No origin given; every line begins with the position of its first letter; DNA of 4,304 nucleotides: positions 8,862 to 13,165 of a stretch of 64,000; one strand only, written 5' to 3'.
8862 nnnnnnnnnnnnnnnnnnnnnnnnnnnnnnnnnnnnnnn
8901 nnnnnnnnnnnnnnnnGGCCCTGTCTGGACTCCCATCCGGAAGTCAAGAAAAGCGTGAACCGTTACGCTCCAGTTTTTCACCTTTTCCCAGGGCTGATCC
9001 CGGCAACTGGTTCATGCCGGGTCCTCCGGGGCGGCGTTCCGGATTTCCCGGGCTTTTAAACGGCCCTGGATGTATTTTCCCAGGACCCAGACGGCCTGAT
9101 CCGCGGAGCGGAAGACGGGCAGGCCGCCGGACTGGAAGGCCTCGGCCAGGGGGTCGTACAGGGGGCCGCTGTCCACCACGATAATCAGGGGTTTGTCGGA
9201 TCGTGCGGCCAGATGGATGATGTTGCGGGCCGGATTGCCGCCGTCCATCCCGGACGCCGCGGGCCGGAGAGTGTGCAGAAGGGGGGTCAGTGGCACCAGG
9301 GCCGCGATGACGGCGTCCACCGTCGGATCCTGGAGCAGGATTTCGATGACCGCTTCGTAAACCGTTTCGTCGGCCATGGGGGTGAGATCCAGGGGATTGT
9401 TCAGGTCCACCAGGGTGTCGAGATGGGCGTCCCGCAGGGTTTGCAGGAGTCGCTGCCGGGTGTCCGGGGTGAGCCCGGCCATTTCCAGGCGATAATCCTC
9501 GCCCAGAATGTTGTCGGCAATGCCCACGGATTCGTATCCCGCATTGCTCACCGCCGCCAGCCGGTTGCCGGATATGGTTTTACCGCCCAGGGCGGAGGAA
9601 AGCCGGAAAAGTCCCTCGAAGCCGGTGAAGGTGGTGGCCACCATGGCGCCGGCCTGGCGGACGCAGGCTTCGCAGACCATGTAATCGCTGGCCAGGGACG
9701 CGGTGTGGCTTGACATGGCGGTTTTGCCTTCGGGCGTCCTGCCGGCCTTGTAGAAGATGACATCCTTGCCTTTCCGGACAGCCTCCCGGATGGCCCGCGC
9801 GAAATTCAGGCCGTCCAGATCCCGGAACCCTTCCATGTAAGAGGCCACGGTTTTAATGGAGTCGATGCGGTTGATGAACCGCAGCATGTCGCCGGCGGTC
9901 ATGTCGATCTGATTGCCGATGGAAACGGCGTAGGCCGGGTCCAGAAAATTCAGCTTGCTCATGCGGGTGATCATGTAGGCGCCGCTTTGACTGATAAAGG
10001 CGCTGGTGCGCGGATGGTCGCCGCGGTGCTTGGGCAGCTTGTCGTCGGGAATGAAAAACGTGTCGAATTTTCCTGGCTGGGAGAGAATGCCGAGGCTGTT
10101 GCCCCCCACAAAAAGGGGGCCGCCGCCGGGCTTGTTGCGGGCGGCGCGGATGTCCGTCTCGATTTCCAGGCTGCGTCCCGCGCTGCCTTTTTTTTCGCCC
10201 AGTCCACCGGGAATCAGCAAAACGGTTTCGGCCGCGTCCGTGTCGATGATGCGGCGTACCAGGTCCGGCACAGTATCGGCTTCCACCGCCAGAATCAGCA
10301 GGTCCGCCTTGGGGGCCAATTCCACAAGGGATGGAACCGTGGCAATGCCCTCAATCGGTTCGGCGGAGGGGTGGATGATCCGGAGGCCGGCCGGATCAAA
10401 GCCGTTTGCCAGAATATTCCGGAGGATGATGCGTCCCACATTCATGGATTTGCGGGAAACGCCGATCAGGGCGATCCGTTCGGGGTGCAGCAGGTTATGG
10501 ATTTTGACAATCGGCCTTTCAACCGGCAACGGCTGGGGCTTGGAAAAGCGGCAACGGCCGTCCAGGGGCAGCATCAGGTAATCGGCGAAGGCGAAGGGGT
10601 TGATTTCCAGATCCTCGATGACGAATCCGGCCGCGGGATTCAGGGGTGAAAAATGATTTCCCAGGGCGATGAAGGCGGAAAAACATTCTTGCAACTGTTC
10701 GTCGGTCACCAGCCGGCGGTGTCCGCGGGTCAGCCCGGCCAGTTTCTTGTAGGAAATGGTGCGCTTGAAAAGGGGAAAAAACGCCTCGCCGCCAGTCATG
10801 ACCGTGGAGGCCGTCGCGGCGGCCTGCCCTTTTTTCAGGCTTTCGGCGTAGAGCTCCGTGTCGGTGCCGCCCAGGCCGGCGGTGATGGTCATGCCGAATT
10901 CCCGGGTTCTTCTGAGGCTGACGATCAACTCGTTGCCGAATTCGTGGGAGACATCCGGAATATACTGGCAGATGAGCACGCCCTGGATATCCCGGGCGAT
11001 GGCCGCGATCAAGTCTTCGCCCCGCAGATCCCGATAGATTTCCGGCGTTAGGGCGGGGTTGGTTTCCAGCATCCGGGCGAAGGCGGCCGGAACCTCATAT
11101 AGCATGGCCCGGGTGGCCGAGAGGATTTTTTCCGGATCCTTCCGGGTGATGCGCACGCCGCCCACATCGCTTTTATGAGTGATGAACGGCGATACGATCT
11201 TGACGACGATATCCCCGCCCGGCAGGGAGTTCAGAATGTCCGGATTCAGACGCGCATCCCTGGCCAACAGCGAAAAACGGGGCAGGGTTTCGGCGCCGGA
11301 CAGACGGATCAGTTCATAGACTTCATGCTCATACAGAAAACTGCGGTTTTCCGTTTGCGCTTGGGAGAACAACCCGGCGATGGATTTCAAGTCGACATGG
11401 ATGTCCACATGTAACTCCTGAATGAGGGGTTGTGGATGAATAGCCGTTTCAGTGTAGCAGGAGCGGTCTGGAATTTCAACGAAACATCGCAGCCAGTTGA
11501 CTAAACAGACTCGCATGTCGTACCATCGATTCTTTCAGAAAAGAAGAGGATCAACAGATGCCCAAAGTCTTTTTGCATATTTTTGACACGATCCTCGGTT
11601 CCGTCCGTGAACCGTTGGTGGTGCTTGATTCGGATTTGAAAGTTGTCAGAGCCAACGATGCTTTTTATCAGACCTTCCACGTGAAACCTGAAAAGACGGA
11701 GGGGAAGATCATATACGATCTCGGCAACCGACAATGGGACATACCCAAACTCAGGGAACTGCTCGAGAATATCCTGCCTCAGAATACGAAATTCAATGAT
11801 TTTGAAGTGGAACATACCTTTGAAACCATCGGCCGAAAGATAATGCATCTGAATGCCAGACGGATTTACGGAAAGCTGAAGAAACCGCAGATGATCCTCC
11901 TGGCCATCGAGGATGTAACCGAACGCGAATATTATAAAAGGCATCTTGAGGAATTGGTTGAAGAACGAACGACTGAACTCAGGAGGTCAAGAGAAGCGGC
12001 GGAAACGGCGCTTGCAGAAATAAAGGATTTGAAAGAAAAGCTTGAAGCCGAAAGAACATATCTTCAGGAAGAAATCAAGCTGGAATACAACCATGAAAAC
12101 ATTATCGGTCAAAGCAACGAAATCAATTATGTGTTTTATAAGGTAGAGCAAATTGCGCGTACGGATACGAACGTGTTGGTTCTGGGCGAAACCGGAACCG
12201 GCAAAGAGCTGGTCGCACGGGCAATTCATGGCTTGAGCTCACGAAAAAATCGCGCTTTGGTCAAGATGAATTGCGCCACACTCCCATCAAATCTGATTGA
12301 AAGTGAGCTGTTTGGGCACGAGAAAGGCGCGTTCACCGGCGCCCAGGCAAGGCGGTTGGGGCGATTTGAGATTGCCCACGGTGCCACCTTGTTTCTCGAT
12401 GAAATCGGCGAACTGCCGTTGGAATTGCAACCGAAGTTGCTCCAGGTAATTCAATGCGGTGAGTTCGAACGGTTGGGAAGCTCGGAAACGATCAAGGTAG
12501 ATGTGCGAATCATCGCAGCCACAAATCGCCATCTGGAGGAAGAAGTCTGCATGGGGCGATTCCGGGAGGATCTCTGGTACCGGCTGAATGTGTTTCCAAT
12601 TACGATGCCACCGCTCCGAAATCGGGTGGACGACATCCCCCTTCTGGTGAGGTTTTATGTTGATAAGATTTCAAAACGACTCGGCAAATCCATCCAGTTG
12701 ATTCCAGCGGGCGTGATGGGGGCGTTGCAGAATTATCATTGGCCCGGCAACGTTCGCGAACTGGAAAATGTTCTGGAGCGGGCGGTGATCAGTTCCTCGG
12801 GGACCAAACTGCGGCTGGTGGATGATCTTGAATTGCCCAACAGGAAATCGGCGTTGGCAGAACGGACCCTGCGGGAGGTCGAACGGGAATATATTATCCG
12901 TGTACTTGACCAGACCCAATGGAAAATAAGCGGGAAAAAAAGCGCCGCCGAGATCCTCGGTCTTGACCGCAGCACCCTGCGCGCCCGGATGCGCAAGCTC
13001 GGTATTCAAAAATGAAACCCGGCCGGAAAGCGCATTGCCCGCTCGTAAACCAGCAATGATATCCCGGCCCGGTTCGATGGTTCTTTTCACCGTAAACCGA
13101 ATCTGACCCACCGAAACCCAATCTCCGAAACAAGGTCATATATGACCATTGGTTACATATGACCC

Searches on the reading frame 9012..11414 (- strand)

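Call 8: search_protein_families(library=pfam, proteins=[window:9012-11414:-], max_evalue=0.01)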
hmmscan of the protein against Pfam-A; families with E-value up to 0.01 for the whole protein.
window:9012-11414:- (800 aa): 3 families
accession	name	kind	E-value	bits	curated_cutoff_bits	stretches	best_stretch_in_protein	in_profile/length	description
PF13607.11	Succ_CoA_lig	-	1.4e-33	116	27.4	1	471-599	4-131/138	Succinyl-CoA ligase like flavodoxin domain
PF13549.11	ATP-grasp_5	-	2.2e-18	66.9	27.6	2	18-112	1-92/221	ATP-grasp domain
PF13380.12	CoA_binding_2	-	6.2e-09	36.8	22.8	1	313-413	2-89/116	CoA binding domain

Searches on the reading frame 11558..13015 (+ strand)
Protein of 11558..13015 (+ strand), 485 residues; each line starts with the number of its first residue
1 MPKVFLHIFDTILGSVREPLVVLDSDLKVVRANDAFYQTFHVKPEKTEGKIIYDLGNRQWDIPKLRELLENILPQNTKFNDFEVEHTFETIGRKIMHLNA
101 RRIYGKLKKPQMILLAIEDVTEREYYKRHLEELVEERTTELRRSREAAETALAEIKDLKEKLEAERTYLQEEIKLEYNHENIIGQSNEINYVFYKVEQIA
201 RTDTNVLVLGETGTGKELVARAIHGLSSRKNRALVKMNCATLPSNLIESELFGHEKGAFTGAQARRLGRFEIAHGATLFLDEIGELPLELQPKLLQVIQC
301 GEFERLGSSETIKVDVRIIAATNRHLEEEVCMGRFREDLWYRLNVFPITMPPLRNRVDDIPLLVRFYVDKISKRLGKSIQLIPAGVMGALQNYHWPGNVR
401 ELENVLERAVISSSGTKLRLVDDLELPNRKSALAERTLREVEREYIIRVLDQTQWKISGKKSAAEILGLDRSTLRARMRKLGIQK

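Call 8: search_protein_families(library=pfam, proteins=[window:11558-13015:+], max_evalue=0.01)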
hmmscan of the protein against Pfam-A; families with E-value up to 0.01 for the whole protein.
window:11558-13015:+ (485 aa): 13 families
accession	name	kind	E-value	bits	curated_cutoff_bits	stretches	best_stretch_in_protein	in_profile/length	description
PF00158.32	Sigma54_activat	-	2.3e-70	236.1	20.2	1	182-348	1-167/168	Sigma-54 interaction domain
PF25601.1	AAA_lid_14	-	9.3e-22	77.1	27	1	354-421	1-68/87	AAA+ ATPase lid domain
PF14532.12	Sigma54_activ_2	-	1.3e-19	71.2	25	1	183-353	1-138/138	Sigma-54 interaction domain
PF02954.25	HTH_8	-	1.6e-10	41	22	1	437-481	1-42/42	Bacterial regulatory protein, Fis family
PF07728.20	AAA_5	-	6.9e-10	39.5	22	1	205-325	1-124/139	AAA domain (dynein-related subfamily)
PF08448.16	PAS_4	-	8e-09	36.1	23.1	1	15-124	3-109/110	PAS fold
PF13426.13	PAS_9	-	5.4e-08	33.5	27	1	19-122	3-103/103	PAS domain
PF00989.32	PAS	-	5.1e-07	30.1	22.6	1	9-120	3-113/113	PAS fold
PF07724.20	AAA_2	-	0.00018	22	27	1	204-329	4-130/166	AAA domain (Cdc48 subfamily)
PF01078.27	Mg_chelatase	-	0.00046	20.1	20.3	0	202-323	21-157/207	Magnesium chelatase, subunit ChlI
PF13188.13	PAS_8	-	0.00057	20.1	21.8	1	9-63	3-55/65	PAS domain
PF00004.35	AAA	-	0.00065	20.6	21.2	1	206-338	1-126/131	ATPase family associated with various cellular activities (AAA)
PF12775.13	AAA_7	-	0.0076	16.2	25.8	0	179-251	9-86/181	P-loop containing dynein motor region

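Call 12: find_encoding_contigs(protein=window:11558-13015:+, flank=10000, max_places=10)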
Protein window:11558-13015:+ (485 aa): 1 contig read that carries it; 1 place shown.
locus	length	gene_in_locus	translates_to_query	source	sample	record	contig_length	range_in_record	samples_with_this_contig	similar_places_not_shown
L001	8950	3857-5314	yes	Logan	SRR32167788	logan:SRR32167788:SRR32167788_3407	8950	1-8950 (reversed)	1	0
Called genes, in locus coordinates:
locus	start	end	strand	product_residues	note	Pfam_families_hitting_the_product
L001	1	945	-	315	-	?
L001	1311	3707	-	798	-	PF13549:ATP-grasp_5, PF13380:CoA_binding_2, PF13607:Succ_CoA_lig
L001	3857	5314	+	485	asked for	PF00989:PAS (weak), PF08448:PAS_4, PF13426:PAS_9 (weak), PF00158:Sigma54_activat, PF14532:Sigma54_activ_2, PF07728:AAA_5, PF25601:AAA_lid_14, PF02954:HTH_8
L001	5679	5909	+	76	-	PF13083:KH_KhpA-B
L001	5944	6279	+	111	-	PF03992:ABM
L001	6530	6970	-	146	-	PF00072:Response_reg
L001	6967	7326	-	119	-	-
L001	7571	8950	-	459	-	?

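Call 14: find_homologous_proteins(query=window:11558-13015:+, max_evalue=1e-30)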
Query window:11558-13015:+ (485 aa): 8000 proteins with E <= 1e-30 among 8000 candidates; the best 120 are listed.
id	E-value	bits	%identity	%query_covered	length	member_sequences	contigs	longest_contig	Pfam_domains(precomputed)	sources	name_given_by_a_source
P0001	0.0e+0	1068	100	100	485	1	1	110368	PF13426.14,PF00158.33,PF25601.2,PF02954.26,PF08448.17,PF00989.32,PF14532.13,PF07728.21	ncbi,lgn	ncbi:MAG: sigma-54 interaction domain-containing protein [Thermodesulfobacteriota bacterium]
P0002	5.3e-264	894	83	100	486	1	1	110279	PF13426.14,PF00158.33,PF25601.2,PF02954.26,PF08448.17,PF14532.13,PF07728.21,PF01078.28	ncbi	-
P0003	8.5e-257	870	83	98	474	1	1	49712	PF00158.33,PF25601.2,PF02954.26,PF14532.13,PF07728.21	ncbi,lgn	-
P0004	1.1e-254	863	81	100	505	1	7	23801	PF00158.33,PF25601.2,PF02954.26,PF08448.17,PF14532.13,PF07728.21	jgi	jgi:chemotaxis protein methyltransferase CheR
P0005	1.4e-253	860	80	100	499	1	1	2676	PF13426.14,PF00158.33,PF25601.2,PF02954.26,PF08448.17,PF00004.36,PF14532.13,PF07728.21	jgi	jgi:chemotaxis protein methyltransferase CheR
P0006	2.3e-253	859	80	100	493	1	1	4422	PF13426.14,PF00158.33,PF25601.2,PF02954.26,PF14532.13,PF07728.21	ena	-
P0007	4.5e-253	858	80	100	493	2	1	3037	PF13426.14,PF00158.33,PF25601.2,PF02954.26,PF08448.17,PF14532.13,PF07728.21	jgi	-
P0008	1.1e-252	857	80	100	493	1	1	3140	PF13426.14,PF00158.33,PF25601.2,PF02954.26,PF08448.17,PF00989.32,PF14532.13,PF07728.21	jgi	jgi:transcriptional regulator with GAF, ATPase, and Fis domain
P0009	1.2e-252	857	80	100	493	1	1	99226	PF13426.14,PF00158.33,PF25601.2,PF02954.26,PF08448.17,PF00989.32,PF14532.13,PF07728.21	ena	-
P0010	3.2e-252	855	80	100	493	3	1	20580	PF13426.14,PF00158.33,PF07724.21,PF25601.2,PF02954.26,PF08448.17,PF00004.36,PF14532.13,PF07728.21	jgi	-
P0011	9.4e-252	854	80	100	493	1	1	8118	PF13426.14,PF00158.33,PF25601.2,PF02954.26,PF08448.17,PF14532.13,PF07728.21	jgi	-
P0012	3.4e-251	852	80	100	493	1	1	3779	PF13426.14,PF00158.33,PF25601.2,PF02954.26,PF08448.17,PF00004.36,PF14532.13,PF07728.21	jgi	jgi:PAS domain S-box-containing protein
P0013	1.6e-250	850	78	100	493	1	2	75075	PF13426.14,PF00158.33,PF25601.2,PF02954.26,PF08448.17,PF14532.13,PF07728.21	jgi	jgi:formate hydrogenlyase transcriptional activator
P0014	2.3e-250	849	80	100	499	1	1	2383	PF13426.14,PF00158.33,PF25601.2,PF02954.26,PF08448.17,PF14532.13,PF07728.21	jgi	jgi:chemotaxis protein methyltransferase CheR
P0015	2.5e-250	849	80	99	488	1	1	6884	PF13426.14,PF00158.33,PF25601.2,PF02954.26,PF14532.13,PF07728.21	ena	-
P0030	1.9e-248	843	78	100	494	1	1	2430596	PF13426.14,PF00158.33,PF07724.21,PF25601.2,PF02954.26,PF08448.17,PF14532.13,PF07728.21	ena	-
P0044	5.3e-248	841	78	100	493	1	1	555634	PF13426.14,PF00158.33,PF25601.2,PF02954.26,PF08448.17,PF14532.13,PF07728.21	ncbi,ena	-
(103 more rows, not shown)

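Call 15: find_encoding_contigs(protein=P0002, flank=8000, max_places=2)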
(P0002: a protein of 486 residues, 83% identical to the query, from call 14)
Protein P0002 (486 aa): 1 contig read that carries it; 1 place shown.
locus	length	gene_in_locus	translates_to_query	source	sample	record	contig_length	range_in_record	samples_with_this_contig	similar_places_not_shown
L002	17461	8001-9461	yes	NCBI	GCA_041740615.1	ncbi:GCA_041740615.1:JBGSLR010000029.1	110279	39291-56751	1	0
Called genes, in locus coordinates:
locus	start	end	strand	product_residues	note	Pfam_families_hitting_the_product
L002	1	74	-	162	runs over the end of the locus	PF01257:2Fe-2S_thioredx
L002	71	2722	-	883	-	PF13510:Fer2_4, PF10588:NADH-G_4Fe-4S_3, PF22117:Fer4_Nqo3, PF12838:Fer4_7 (weak), PF00037:Fer4 (weak), PF04879:Molybdop_Fe4S4, PF00384:Molybdopterin, PF01568:Molydop_binding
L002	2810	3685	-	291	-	PF02219:MTHFR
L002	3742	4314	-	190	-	PF00376:MerR (weak), PF12728:HTH_17, PF00072:Response_reg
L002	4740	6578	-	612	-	PF08448:PAS_4 (weak), PF00989:PAS, PF13188:PAS_8 (weak), PF13426:PAS_9, PF00989:PAS, PF13426:PAS_9, PF00512:HisKA, PF02518:HATPase_c, +2 more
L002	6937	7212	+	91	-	-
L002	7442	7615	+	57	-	-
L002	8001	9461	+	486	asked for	PF01078:Mg_chelatase (faint), PF08448:PAS_4 (weak), PF13426:PAS_9 (weak), PF00158:Sigma54_activat, PF14532:Sigma54_activ_2, PF07728:AAA_5, PF25601:AAA_lid_14, PF02954:HTH_8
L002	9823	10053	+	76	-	PF13083:KH_KhpA-B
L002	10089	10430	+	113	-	PF03992:ABM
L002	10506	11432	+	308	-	PF00990:GGDEF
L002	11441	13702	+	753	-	PF01590:GAF, PF13185:GAF_2, PF13492:GAF_3 (weak), PF05524:PEP-utilisers_N, PF00391:PEP-utilizers, PF02896:PEP-utilizers_C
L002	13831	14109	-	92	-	-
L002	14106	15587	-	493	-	PF04041:Glyco_hydro_130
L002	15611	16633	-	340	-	PF04041:Glyco_hydro_130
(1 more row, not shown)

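Call 16: find_encoding_contigs(protein=P0030, flank=8000, max_places=2)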
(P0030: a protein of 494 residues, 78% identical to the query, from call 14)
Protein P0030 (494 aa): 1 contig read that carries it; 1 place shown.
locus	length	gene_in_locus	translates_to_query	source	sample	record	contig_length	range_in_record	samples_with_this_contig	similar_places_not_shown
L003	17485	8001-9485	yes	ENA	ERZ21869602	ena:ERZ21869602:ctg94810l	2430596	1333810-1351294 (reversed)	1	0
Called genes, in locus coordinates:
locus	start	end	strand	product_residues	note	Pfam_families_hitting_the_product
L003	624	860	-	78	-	PF05534:HicB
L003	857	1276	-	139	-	PF13470:PIN_3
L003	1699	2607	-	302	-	PF00106:adh_short, PF08659:KR, PF13561:adh_short_C2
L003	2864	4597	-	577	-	PF13245:AAA_19, PF13604:AAA_30 (faint), PF00580:UvrD-helicase, PF13361:UvrD_C (weak), PF13538:UvrD_C_2 (faint)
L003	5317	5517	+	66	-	PF00313:CSD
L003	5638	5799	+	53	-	-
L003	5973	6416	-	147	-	-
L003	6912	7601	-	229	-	-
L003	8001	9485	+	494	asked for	PF08448:PAS_4 (weak), PF13426:PAS_9 (weak), PF00158:Sigma54_activat, PF14532:Sigma54_activ_2, PF07724:AAA_2 (weak), PF07728:AAA_5, PF25601:AAA_lid_14, PF02954:HTH_8 (weak)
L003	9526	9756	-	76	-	-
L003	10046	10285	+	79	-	PF13083:KH_KhpA-B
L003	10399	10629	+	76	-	PF13083:KH_KhpA-B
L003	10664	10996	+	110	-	PF03992:ABM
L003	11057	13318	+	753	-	PF01590:GAF, PF13185:GAF_2, PF13492:GAF_3 (weak), PF05524:PEP-utilisers_N, PF00391:PEP-utilizers, PF02896:PEP-utilizers_C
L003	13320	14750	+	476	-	PF05170:AsmA, PF05359:DUF748, PF13116:YhdP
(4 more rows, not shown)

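Call 17: find_encoding_contigs(protein=P0044, flank=8000, max_places=2)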
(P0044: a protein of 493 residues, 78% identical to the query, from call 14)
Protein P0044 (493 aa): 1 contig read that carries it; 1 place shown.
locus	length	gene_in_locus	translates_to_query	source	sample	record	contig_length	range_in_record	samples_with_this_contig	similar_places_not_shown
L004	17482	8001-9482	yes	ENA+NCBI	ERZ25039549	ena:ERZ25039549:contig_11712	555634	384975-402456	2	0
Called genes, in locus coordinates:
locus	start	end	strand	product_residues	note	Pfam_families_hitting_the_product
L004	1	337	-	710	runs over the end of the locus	PF08668:HDOD, PF01966:HD, PF02518:HATPase_c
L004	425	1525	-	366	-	PF00899:ThiF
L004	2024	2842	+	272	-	PF01904:DUF72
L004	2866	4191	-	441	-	PF00815:Histidinol_dh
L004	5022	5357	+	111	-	PF03992:ABM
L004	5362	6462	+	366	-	PF01145:Band_7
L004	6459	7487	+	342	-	PF01145:Band_7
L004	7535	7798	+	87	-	-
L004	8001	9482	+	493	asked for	PF08448:PAS_4, PF13426:PAS_9 (faint), PF00158:Sigma54_activat, PF14532:Sigma54_activ_2, PF07728:AAA_5, PF25601:AAA_lid_14, PF02954:HTH_8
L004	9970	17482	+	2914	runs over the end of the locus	PF10091:Glycoamylase, PF06165:GH94_b-supersand, PF17167:Glyco_hydro_94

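Call 43: search_protein_families(library=ncbifam, proteins=[window:11558-13015:+], max_evalue=0.001)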
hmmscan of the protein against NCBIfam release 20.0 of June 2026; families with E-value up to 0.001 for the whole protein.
window:11558-13015:+ (485 aa): 31 families (the best 25 are shown)
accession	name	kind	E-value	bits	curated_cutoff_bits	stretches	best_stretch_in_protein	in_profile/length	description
NF011958.0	PRK15429.1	equivalog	3.2e-123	412.8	830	1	151-485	349-688/692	formate hydrogenlyase transcriptional activator FlhA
TIGR01817.1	nifA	equivalog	2.3e-111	373.2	528.85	1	138-417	155-432/534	nif-specific transcriptional activator NifA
NF003451.0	PRK05022.1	equivalog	1.2e-107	360.8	476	1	144-484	154-511/512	nitric oxide reductase transcriptional regulator NorR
TIGR02915.1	PEP_resp_reg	equivalog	1.1e-96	324.4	502.6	1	161-483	121-444/445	PEP-CTERM-box response regulator transcription factor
NF041552.1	TF_PrdR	equivalog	3.3e-96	322.9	795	1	149-479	231-574/577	sigma-54 dependent transcriptional regulator PrdR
TIGR01818.1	ntrC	equivalog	9.7e-95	318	558.6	1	167-420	121-374/463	nitrogen regulation protein NR(I)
NF038308.1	RNA_repair_RtcR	equivalog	1.2e-93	314.8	650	1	146-420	146-429/530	RNA repair transcriptional activator RtcR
NF008469.0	PRK11361.1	equivalog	4.4e-93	312.5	714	1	162-484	125-457/461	acetoacetate metabolism transcriptional regulator AtoC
NF050807.1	TransRegFlbDCaul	equivalog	7.4e-88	295.4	750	1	179-428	117-365/454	sigma-54-dependent transcriptional regulator FlbD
TIGR02974.1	phageshock_pspF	equivalog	3.4e-87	292.8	443.55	1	182-417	1-237/336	phage shock protein operon transcriptional activator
NF041906.1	V4R_TF_MobR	exception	1.2e-84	284.8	999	1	154-480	206-543/544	phenol degradation transcriptional regulator MobR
NF007689.0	PRK10365.1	equivalog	6.1e-83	279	760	1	179-478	138-439/441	sigma-54-dependent response regulator transcription factor ZraR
TIGR02329.1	propionate_PrpR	equivalog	8.1e-83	278.8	499.2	1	145-479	176-525/526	propionate catabolism operon regulatory protein PrpR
NF041946.1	LuxO_transreg_Vib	equivalog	6e-81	272.6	800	1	158-420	112-373/463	quorum-sensing sigma-54 dependent transcriptional regulator LuxO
NF049963.1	RespRegFlgRCampy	domain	1.4e-80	271.3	750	1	151-480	108-426/429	fla regulon two-component system response regulator FlgR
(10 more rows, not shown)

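Call 51: search_solved_structures(query=window:11558-13015:+, max_evalue=0.00001)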
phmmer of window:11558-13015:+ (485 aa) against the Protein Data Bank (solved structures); distinct sequences matched with E-value up to 0.00001: 36.
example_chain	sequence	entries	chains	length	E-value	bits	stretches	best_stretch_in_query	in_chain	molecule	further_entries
9qq6_C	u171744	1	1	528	2.3e-85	290.2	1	153-483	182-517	Nif-specific regulatory protein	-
1ojl_A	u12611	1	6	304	7.7e-78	265.3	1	181-478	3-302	TRANSCRIPTIONAL REGULATORY PROTEIN ZRAR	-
26jl_A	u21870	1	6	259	9.6e-78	265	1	181-415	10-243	Flagellar regulatory protein A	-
6jdi_A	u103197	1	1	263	1.6e-75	257.7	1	181-412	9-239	Nitrogen assimilation regulatory protein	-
4l4u_A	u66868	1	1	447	6.4e-75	255.7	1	160-484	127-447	Transcriptional regulator (NtrC family)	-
5exp_A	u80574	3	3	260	7.1e-75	255.6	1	181-411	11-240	Transcriptional regulator FleQ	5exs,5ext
7ejw_C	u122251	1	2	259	7.5e-75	255.5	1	181-411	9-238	Transcriptional regulator FleQ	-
6j7e_A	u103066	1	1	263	7.7e-75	255.5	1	181-412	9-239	Nitrogen assimilation regulatory protein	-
5exx_A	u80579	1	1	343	1.3e-74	254.7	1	181-412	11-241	Transcriptional regulator FleQ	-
6jdl_A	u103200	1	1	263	2e-74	254.1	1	181-412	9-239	Nitrogen assimilation regulatory protein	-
8p53_C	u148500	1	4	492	2.1e-74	254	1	180-412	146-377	Transcriptional regulator FleQ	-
8pb9_D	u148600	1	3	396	2.1e-74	254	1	180-411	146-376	Transcriptional regulator FleQ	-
3dzd_A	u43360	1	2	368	3.9e-69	236.7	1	182-416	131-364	Transcriptional regulator (NtrC family)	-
4ly6_A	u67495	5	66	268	6.6e-69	235.9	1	177-416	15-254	Transcriptional regulator (NtrC family)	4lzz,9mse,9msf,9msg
1ny6_A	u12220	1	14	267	7.2e-69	235.8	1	177-416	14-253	transcriptional regulator (NtrC family)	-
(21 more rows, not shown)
